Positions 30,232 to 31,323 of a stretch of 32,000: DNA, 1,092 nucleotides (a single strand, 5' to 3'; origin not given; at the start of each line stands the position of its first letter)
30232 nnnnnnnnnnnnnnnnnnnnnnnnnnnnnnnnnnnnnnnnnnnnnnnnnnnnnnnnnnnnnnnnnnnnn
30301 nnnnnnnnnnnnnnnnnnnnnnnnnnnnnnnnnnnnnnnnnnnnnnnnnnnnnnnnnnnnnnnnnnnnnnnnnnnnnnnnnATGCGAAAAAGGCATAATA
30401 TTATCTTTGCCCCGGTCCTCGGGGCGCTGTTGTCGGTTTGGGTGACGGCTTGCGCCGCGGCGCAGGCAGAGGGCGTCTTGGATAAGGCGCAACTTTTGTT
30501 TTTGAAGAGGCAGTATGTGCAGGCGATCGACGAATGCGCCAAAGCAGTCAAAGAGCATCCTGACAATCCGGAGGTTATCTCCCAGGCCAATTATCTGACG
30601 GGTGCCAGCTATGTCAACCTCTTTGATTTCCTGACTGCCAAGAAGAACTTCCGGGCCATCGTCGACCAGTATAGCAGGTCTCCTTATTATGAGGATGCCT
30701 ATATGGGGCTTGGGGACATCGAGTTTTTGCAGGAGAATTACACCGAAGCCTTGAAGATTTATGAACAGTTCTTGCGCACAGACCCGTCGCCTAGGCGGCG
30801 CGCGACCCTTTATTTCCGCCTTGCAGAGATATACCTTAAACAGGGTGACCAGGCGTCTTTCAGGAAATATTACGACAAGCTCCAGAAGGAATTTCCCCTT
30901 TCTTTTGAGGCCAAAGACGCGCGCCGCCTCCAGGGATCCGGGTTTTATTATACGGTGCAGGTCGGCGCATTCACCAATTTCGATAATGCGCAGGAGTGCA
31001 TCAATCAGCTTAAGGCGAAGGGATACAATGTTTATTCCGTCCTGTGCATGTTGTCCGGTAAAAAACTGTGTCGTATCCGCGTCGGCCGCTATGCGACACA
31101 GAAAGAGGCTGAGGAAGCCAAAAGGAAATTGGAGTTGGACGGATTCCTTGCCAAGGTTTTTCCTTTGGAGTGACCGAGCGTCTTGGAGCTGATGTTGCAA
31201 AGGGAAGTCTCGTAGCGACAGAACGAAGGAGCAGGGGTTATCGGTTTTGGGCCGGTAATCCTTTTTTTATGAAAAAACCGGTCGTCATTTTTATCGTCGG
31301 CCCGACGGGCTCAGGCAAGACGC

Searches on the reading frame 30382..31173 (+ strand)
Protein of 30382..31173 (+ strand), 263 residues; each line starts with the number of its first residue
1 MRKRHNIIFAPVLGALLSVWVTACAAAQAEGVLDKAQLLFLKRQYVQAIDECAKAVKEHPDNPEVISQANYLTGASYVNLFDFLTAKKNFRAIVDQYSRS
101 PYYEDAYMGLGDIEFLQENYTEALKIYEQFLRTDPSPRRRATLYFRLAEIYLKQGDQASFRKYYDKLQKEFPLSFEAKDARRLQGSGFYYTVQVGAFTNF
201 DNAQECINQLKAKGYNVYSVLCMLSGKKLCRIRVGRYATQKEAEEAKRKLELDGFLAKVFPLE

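Call 31: search_protein_families(library=pfam, proteins=[window:30382-31173:+], max_evalue=0.01)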
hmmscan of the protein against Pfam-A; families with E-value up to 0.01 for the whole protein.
window:30382-31173:+ (263 aa): 17 families
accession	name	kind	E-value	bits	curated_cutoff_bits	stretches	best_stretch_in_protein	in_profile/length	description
PF05036.18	SPOR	-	1.8e-20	73.5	21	2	188-252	3-66/76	SPOR domain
PF13432.12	TPR_16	-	3e-14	53.6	32.7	2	117-172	10-62/65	Tetratricopeptide repeat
PF13428.12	TPR_14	-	1.1e-13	50.8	23.5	1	105-138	2-35/44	Tetratricopeptide repeat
PF13174.12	TPR_6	-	3.3e-11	43.5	26.3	1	144-174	3-33/33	Tetratricopeptide repeat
PF14559.12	TPR_19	-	8.9e-11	42.4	25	1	116-179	3-63/68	Tetratricopeptide repeat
PF13424.12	TPR_12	-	1e-10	42.1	30.1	2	105-158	4-62/77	Tetratricopeptide repeat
PF07719.23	TPR_2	-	5e-10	39.1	27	1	105-136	2-33/34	Tetratricopeptide repeat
PF00515.34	TPR_1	-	5.9e-09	35.8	27.8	1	105-136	2-33/34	Tetratricopeptide repeat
PF13181.12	TPR_8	-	1.1e-07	31.9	25.7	1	141-168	1-28/34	Tetratricopeptide repeat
PF13525.12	YfiO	-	4e-05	23.9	25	1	69-162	7-99/203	Outer membrane lipoprotein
PF25064.1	ARM_TT21_5th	-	4.9e-05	24.1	27.8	1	104-203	1-98/117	TT21 fifth ARM repeats domain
PF13414.12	TPR_11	-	7e-05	22.9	26.8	1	111-155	1-42/42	TPR repeat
PF22205.1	Csm6_6H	-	0.00017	22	27.6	0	115-180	13-76/93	Csm6 6H domain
PF13176.12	TPR_7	-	0.0004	20.7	27.9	0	117-140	12-35/36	Tetratricopeptide repeat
PF25063.1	ARM_TT21_C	-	0.00065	20.1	35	0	105-154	130-177/209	Tetratricopeptide repeat protein 21 C-terminal ARM domain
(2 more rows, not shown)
